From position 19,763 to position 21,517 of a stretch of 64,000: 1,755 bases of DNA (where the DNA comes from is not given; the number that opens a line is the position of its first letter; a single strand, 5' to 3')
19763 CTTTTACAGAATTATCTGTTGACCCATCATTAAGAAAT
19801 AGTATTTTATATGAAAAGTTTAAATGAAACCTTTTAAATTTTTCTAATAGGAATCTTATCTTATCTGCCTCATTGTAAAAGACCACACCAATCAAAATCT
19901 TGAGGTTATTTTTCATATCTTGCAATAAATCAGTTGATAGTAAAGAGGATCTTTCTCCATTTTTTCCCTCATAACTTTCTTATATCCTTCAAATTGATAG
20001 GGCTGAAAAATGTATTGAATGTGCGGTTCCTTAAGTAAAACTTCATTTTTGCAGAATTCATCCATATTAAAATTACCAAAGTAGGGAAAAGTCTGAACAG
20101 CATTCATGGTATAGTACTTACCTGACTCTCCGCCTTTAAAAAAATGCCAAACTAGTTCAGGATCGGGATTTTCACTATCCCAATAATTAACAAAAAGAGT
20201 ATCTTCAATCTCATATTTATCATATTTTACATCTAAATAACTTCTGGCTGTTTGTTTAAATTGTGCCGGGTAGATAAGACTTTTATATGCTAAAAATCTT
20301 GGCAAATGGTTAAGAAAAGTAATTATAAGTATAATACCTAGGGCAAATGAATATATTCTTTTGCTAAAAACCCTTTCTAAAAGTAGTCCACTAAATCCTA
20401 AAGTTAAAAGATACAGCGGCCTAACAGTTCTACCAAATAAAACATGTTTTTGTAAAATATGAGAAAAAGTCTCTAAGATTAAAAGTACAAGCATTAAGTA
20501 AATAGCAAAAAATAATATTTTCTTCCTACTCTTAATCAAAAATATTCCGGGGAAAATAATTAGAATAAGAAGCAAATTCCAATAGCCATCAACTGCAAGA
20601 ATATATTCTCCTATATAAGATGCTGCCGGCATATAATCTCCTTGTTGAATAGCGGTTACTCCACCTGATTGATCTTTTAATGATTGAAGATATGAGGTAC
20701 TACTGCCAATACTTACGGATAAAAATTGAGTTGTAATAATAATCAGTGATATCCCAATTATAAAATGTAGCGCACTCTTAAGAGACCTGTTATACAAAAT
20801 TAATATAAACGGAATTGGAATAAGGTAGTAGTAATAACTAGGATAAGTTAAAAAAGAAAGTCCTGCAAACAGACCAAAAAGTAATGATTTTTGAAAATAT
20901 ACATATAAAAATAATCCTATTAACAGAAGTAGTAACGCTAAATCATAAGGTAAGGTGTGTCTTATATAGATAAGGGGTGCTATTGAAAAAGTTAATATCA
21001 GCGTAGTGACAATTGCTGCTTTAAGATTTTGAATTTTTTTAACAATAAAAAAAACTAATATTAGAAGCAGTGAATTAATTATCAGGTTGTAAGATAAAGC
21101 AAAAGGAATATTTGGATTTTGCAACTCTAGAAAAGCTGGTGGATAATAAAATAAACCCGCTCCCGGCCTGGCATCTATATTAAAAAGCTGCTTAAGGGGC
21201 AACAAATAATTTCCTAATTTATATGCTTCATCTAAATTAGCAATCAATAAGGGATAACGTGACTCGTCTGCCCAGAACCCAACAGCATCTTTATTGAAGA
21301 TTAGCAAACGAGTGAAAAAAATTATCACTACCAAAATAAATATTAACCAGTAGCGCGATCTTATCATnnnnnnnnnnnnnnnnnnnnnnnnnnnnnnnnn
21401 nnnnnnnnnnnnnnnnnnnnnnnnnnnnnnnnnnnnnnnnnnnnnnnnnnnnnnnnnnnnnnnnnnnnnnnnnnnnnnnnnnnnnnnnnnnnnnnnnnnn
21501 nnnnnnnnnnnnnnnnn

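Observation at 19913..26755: arn-like operon predicted to build a lipid-linked N-formylated amino sugar and transfer it by an ArnT-like GT-C enzyme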

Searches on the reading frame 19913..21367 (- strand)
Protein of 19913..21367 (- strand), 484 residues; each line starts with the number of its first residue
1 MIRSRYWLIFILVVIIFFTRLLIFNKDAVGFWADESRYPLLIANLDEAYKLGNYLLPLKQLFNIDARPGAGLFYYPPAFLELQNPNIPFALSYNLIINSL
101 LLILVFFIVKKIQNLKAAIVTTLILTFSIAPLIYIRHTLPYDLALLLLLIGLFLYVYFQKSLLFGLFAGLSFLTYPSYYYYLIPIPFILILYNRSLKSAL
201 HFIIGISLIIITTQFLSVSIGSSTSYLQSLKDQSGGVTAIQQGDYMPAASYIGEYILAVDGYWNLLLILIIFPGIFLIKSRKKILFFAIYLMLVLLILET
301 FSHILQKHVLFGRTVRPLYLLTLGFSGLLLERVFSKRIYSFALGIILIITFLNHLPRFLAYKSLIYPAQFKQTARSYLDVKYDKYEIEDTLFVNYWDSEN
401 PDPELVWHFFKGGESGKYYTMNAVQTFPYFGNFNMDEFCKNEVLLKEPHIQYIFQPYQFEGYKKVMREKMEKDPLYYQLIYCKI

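Call 3: search_protein_families(library=pfam, proteins=[window:19913-21367:-], max_evalue=0.01)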
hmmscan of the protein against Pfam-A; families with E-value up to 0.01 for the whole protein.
window:19913-21367:- (484 aa): 0 families

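Call 4: search_protein_families(library=ncbifam, proteins=[window:19913-21367:-], max_evalue=0.01)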
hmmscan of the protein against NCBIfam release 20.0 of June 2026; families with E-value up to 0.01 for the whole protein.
window:19913-21367:- (484 aa): 0 families

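Call 7: find_homologous_proteins(query=window:19913-21367:-)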
Query window:19913-21367:- (484 aa): 35 proteins with E <= 0.001 among 8000 candidates.
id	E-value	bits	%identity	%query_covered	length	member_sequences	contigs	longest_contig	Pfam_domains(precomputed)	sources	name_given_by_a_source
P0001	0.0e+0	1056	100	100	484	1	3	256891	-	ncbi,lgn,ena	ncbi:MAG: hypothetical protein AAB414_02435 [Patescibacteria group bacterium]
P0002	6.2e-236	802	75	98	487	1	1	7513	-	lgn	-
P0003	4.1e-235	800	73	99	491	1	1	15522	-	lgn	-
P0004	1.6e-226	771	71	99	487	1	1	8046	-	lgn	-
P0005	1.3e-225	768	70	99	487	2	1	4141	-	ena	-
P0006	5.6e-213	727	69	100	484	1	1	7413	-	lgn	-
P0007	1.7e-210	718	68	100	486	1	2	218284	-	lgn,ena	-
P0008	4.8e-209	714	66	99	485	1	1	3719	-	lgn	-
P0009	3.6e-202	691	66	99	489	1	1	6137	-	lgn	-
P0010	1.5e-200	686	65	99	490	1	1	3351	-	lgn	-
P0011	1.4e-199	682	64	99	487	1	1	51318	-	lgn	-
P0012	2.3e-198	678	65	96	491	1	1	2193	-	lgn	-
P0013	4.6e-198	677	63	99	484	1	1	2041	-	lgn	-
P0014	3.1e-197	675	65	99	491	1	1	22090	-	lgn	-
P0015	2.5e-193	662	61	99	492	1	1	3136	-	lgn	-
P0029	4.4e-142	493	50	99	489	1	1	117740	-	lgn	-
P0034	1.2e-130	455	47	96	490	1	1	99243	-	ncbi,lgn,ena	-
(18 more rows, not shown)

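Call 25: predict_structure(alignment_id=A1)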
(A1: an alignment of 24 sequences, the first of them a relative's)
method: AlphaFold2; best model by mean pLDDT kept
length: 484 residues; sequences in the alignment: 24
mean_pLDDT: 83.2   pTM: 0.85
mean pLDDT of the five models: 83.2, 82.7, 82.3, 78.5, 78.2
residues with pLDDT >= 90: 193; 70-90: 224; 50-70: 36; < 50: 31
segments of 3 or more residues with pLDDT < 50: 235-240, 393-409, 424-428
pLDDT, mean of each block of 10 residues (from residue 1): 67 91 87 80 91 82 77 91 92 93 95 89 91 86 94 96 97 87 94 94 97 89 80 57 77 88 90 79 88 94 83 87 90 75 84 87 87 94 85 48 44 84 53 71 88 62 68 82 89
secondary structure, 60 per line:
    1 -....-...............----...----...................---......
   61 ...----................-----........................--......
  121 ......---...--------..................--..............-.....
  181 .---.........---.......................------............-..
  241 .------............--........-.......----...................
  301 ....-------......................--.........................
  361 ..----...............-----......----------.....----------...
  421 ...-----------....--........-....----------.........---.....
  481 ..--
elements in order: H2-5 H7-21 H33-51 H55-63 H68-83 H89-112 H115-126 H141-158 H161-174 H176-181 H185-193 H197-219 H226-237 H248-259 H262-269 H271-277 H282-304 H312-333 H336-362 H367-381 E387-392 H403-407 E418-423 H435-438 E441-448 H450-453 H464-472 E476-482

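Call 28: fold_search(model_id=the predicted structure, library=pdb)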
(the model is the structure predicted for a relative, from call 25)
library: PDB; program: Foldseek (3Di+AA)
matches with E <= 10: 214; with E <= 0.001: 6
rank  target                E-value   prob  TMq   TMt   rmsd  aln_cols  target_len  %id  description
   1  9s6s_A                5.1e-06  1.00  0.55  0.50   9.9       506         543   13  Ternary cryo-EM structure of human ALG9 with Dol25-PP-GlcNAc2Man6, Dol25-P-Man and Fab (released 2026-03-18)
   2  9s6u_A                1.8e-05  1.00  0.58  0.52   8.3       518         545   12  Ternary cryo-EM structure of human ALG9 with Dol25-PP-GlcNAc2Man8, Dol25-P-Man and Fab (released 2026-03-18)
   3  7oci_F                8.8e-05  1.00  0.45  0.36  10.8       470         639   15  Cryo-EM structure of yeast Ost6p containing oligosaccharyltransferase complex (released 2022-02-16)
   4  6ezn_F                2.3e-04  1.00  0.45  0.35  13.0       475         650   16  Cryo-EM structure of the yeast oligosaccharyltransferase (OST) complex (released 2018-01-17)
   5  8age_A                4.4e-04  1.00  0.50  0.39   9.6       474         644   15  Structure of yeast oligosaccharylransferase complex with acceptor peptide bound (released 2022-12-07)
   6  8agb_A                8.3e-04  1.00  0.48  0.38  11.9       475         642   14  Structure of yeast oligosaccharylransferase complex with lipid-linked oligosaccharide bound (released 2022-12-07)
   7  8agc_A                1.1e-03  1.00  0.46  0.34  12.7       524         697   14  Structure of yeast oligosaccharylransferase complex with lipid-linked oligosaccharide and non-acceptor peptide bound (released 2022-12-07)
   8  6c26_A                1.6e-03  1.00  0.46  0.36  12.7       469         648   14  The Cryo-EM structure of a eukaryotic oligosaccharyl transferase complex (released 2018-01-31)
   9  3rce_A                1.9e-03  1.00  0.45  0.34  10.4       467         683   14  Bacterial oligosaccharyltransferase PglB (released 2011-06-15)
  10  9n9j_I                1.9e-03  1.00  0.45  0.33  13.4       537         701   13  Structure of a GRP94 folding intermediate engaged with a CCDC134- and FKBP11-bound secretory translocon (released 2025-11-19)
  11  9dlf_C                2.1e-03  1.00  0.48  0.39  10.8       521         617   13  Arabinosyltransferase AftB in complex with Fab_B3 (released 2025-06-25)
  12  9s6t_A                2.2e-03  1.00  0.55  0.56   8.2       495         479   12  Ternary cryo-EM structure of chicken ALG12 with Dol25-PP-GlcNAc2Man7, Dol25-P-Man, and Fab (released 2026-03-18)
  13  6ftg_5                2.8e-03  1.00  0.37  0.29  14.9       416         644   12  Subtomogram average of OST-containing ribosome-translocon complexes from canine rough microsomal membranes (released 2018-03-21)
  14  9i5k_A                3.0e-03  1.00  0.54  0.53   7.7       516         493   15  Structure of the Chaetomium thermophilum Pmt4 homodimer (C2 symmetry) (released 2025-12-24)
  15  8b6l_I                3.0e-03  1.00  0.38  0.29  18.0       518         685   11  Subtomogram average of the human Sec61-TRAP-OSTA-translocon (released 2022-12-07)
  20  5ezm                  2.5e-02  1.00  0.51  0.47   8.3       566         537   11  Crystal Structure of ArnT from Cupriavidus metallidurans in the apo state (released 2016-02-17)
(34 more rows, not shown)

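Call 29: find_encoding_contigs(protein=P0029, flank=10000, max_places=2)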
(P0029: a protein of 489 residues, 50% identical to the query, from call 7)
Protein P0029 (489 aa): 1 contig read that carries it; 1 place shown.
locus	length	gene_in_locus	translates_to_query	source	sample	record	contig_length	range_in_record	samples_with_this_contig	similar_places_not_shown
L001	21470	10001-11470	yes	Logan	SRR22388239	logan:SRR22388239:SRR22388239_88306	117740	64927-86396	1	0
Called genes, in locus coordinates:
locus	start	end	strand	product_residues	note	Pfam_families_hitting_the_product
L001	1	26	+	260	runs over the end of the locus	PF13489:Methyltransf_23, PF08241:Methyltransf_11, PF08242:Methyltransf_12, PF13649:Methyltransf_25, PF13847:Methyltransf_31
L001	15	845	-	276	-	PF03009:GDPD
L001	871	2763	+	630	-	-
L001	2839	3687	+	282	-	PF01370:Epimerase, PF04321:RmlD_sub_bind, PF05368:NmrA (faint), PF01073:3Beta_HSD (weak), PF07993:NAD_binding_4 (weak), PF16363:GDP_Man_Dehyd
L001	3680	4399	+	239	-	PF13292:DXP_synthase_N, PF00456:Transketolase_N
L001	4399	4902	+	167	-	PF02779:Transket_pyr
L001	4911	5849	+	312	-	PF00535:Glycos_transf_2, PF10111:Glyco_tranf_2_2, PF13641:Glyco_tranf_2_3 (faint)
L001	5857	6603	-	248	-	PF08003:Methyltransf_9 (weak), PF05175:MTS (weak), PF13489:Methyltransf_23, PF13847:Methyltransf_31, PF08241:Methyltransf_11, PF08242:Methyltransf_12, PF13649:Methyltransf_25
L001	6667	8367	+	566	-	PF02543:Carbam_trans_N, PF16861:Carbam_trans_C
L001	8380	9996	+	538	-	-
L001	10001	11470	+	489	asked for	-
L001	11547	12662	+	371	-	PF00266:Aminotran_5, PF01041:DegT_DnrJ_EryC1, PF01053:Cys_Met_Meta_PP, PF00155:Aminotran_1_2, PF01212:Beta_elim_lyase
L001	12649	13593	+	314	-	PF01408:GFO_IDH_MocA, PF02894:GFO_IDH_MocA_C (faint), PF22725:GFO_IDH_MocA_C3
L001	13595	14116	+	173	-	PF25084:LbH_EIF2B, PF00132:Hexapep, PF25087:GMPPB_C (weak), PF14602:Hexapep_2, PF00132:Hexapep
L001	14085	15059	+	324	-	PF00535:Glycos_transf_2, PF13641:Glyco_tranf_2_3 (weak)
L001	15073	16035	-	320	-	PF01370:Epimerase, PF02719:Polysacc_synt_2, PF04321:RmlD_sub_bind, PF01073:3Beta_HSD, PF13460:NAD_binding_10 (weak), PF16363:GDP_Man_Dehyd, PF07993:NAD_binding_4 (weak)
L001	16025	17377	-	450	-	PF03446:NAD_binding_2 (faint), PF03721:UDPG_MGDP_dh_N, PF00984:UDPG_MGDP_dh, PF03720:UDPG_MGDP_dh_C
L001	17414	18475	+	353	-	PF13641:Glyco_tranf_2_3, PF00535:Glycos_transf_2, PF10111:Glyco_tranf_2_2 (weak)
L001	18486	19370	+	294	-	PF01370:Epimerase, PF04321:RmlD_sub_bind, PF16363:GDP_Man_Dehyd, PF02719:Polysacc_synt_2, PF01073:3Beta_HSD, PF13460:NAD_binding_10, PF07993:NAD_binding_4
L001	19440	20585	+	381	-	-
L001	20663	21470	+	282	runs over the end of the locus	-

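Call 30: find_encoding_contigs(protein=P0007, flank=10000, max_places=1)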
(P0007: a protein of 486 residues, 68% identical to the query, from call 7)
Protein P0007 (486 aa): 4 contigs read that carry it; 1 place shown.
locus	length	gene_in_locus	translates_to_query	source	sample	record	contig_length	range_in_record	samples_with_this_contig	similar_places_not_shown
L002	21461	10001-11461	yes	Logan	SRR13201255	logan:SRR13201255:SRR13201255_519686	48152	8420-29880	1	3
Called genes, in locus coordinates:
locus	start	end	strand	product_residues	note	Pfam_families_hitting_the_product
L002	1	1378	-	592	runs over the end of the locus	-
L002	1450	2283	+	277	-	PF00535:Glycos_transf_2, PF10111:Glyco_tranf_2_2 (weak), PF13641:Glyco_tranf_2_3 (weak)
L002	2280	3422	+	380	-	PF20706:GT4-conflict (faint), PF13439:Glyco_transf_4, PF13579:Glyco_trans_4_4, PF00534:Glycos_transf_1, PF13692:Glyco_trans_1_4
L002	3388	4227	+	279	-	PF01209:Ubie_methyltran, PF08003:Methyltransf_9, PF13489:Methyltransf_23, PF07021:MetW, PF13649:Methyltransf_25, PF13847:Methyltransf_31, PF08241:Methyltransf_11, PF08242:Methyltransf_12, +3 more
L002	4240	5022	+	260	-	PF01209:Ubie_methyltran (weak), PF13489:Methyltransf_23, PF07021:MetW (weak), PF13847:Methyltransf_31, PF08241:Methyltransf_11, PF08242:Methyltransf_12, PF13649:Methyltransf_25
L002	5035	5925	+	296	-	PF03009:GDPD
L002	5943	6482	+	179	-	PF00132:Hexapep (faint), PF14602:Hexapep_2 (weak)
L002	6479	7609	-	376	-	PF00155:Aminotran_1_2, PF01041:DegT_DnrJ_EryC1, PF00266:Aminotran_5 (faint), PF01053:Cys_Met_Meta_PP (weak)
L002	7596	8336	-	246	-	PF00535:Glycos_transf_2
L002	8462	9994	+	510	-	-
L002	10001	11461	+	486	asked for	-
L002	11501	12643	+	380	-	PF00155:Aminotran_1_2, PF00266:Aminotran_5 (weak), PF01041:DegT_DnrJ_EryC1, PF01053:Cys_Met_Meta_PP, PF01212:Beta_elim_lyase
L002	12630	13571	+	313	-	PF01408:GFO_IDH_MocA, PF03446:NAD_binding_2 (faint), PF22725:GFO_IDH_MocA_C3, PF02894:GFO_IDH_MocA_C (weak)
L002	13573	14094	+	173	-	PF25084:LbH_EIF2B, PF25087:GMPPB_C, PF00132:Hexapep, PF14602:Hexapep_2 (weak), PF00132:Hexapep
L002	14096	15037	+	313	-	PF00535:Glycos_transf_2, PF13641:Glyco_tranf_2_3 (weak)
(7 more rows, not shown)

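Call 31: find_encoding_contigs(protein=P0034, flank=10000, max_places=1)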
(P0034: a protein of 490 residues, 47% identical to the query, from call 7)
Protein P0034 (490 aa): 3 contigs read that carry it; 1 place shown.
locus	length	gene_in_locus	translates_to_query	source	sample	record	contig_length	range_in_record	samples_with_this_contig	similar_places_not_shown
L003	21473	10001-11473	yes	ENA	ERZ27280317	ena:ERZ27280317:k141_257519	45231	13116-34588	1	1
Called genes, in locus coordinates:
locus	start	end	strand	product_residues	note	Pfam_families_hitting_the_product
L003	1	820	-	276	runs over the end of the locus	PF03009:GDPD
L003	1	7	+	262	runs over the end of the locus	PF13489:Methyltransf_23, PF13847:Methyltransf_31, PF08241:Methyltransf_11, PF08242:Methyltransf_12, PF13649:Methyltransf_25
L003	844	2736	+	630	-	-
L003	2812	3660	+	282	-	PF01370:Epimerase, PF02719:Polysacc_synt_2 (faint), PF04321:RmlD_sub_bind, PF05368:NmrA (faint), PF01073:3Beta_HSD (weak), PF07993:NAD_binding_4 (weak), PF16363:GDP_Man_Dehyd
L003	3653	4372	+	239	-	PF13292:DXP_synthase_N, PF00456:Transketolase_N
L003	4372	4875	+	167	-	PF02779:Transket_pyr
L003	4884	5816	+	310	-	PF00535:Glycos_transf_2, PF10111:Glyco_tranf_2_2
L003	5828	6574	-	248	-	PF05175:MTS (weak), PF13489:Methyltransf_23, PF24675:NpmA (weak), PF02390:Methyltransf_4 (faint), PF13847:Methyltransf_31, PF08241:Methyltransf_11, PF08242:Methyltransf_12, PF13649:Methyltransf_25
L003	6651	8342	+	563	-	PF02543:Carbam_trans_N, PF16861:Carbam_trans_C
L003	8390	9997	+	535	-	-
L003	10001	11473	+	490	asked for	-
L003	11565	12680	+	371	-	PF00155:Aminotran_1_2, PF00266:Aminotran_5, PF01041:DegT_DnrJ_EryC1, PF01053:Cys_Met_Meta_PP, PF01212:Beta_elim_lyase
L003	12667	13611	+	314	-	PF01408:GFO_IDH_MocA, PF22725:GFO_IDH_MocA_C3, PF02894:GFO_IDH_MocA_C (weak)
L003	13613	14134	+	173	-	-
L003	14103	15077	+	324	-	PF00535:Glycos_transf_2, PF13641:Glyco_tranf_2_3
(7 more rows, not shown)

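Call 32: find_encoding_contigs(protein=P0011, flank=10000, max_places=1)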
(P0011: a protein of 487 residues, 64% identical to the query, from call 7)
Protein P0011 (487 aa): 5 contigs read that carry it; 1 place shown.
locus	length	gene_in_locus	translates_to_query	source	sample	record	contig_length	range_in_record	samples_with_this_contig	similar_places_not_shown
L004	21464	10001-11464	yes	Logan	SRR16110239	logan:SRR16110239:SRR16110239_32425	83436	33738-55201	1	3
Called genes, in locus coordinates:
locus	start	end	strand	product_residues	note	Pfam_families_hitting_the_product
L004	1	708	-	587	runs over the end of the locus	-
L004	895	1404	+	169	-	-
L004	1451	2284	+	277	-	PF00535:Glycos_transf_2, PF10111:Glyco_tranf_2_2 (weak), PF13641:Glyco_tranf_2_3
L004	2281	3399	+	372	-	PF13439:Glyco_transf_4, PF13579:Glyco_trans_4_4, PF20706:GT4-conflict, PF00534:Glycos_transf_1, PF13692:Glyco_trans_1_4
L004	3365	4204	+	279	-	PF01209:Ubie_methyltran, PF02353:CMAS, PF07021:MetW, PF13489:Methyltransf_23, PF13649:Methyltransf_25, PF13847:Methyltransf_31, PF08241:Methyltransf_11, PF08242:Methyltransf_12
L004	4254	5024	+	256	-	PF01209:Ubie_methyltran (weak), PF13489:Methyltransf_23, PF07021:MetW (weak), PF13847:Methyltransf_31, PF08241:Methyltransf_11, PF08242:Methyltransf_12, PF13649:Methyltransf_25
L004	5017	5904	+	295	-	PF03009:GDPD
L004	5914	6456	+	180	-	PF00132:Hexapep (weak), PF14602:Hexapep_2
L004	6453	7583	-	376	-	PF00155:Aminotran_1_2, PF01041:DegT_DnrJ_EryC1, PF01212:Beta_elim_lyase (weak), PF00266:Aminotran_5 (weak), PF01053:Cys_Met_Meta_PP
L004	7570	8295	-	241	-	PF00535:Glycos_transf_2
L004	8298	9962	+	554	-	-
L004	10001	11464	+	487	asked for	-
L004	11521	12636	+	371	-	PF01041:DegT_DnrJ_EryC1, PF00155:Aminotran_1_2 (weak), PF01053:Cys_Met_Meta_PP, PF01212:Beta_elim_lyase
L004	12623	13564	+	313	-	PF01408:GFO_IDH_MocA, PF22725:GFO_IDH_MocA_C3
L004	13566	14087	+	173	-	PF25084:LbH_EIF2B, PF00132:Hexapep, PF25087:GMPPB_C, PF14602:Hexapep_2 (weak), PF00132:Hexapep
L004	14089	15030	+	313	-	PF00535:Glycos_transf_2, PF13641:Glyco_tranf_2_3 (weak)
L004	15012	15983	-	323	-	PF00106:adh_short (faint), PF01073:3Beta_HSD, PF01370:Epimerase, PF02719:Polysacc_synt_2, PF04321:RmlD_sub_bind, PF16363:GDP_Man_Dehyd, PF13460:NAD_binding_10, PF07993:NAD_binding_4, +1 more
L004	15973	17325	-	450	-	PF02254:TrkA_N (faint), PF02737:3HCDH_N (weak), PF03446:NAD_binding_2 (faint), PF03721:UDPG_MGDP_dh_N, PF00984:UDPG_MGDP_dh, PF03720:UDPG_MGDP_dh_C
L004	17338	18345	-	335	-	PF01408:GFO_IDH_MocA, PF22725:GFO_IDH_MocA_C3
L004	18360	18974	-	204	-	PF00583:Acetyltransf_1, PF13508:Acetyltransf_7 (weak), PF13673:Acetyltransf_10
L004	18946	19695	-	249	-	PF00535:Glycos_transf_2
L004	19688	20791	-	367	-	PF00266:Aminotran_5 (weak), PF01041:DegT_DnrJ_EryC1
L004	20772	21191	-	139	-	PF05523:FdtA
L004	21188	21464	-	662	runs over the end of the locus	-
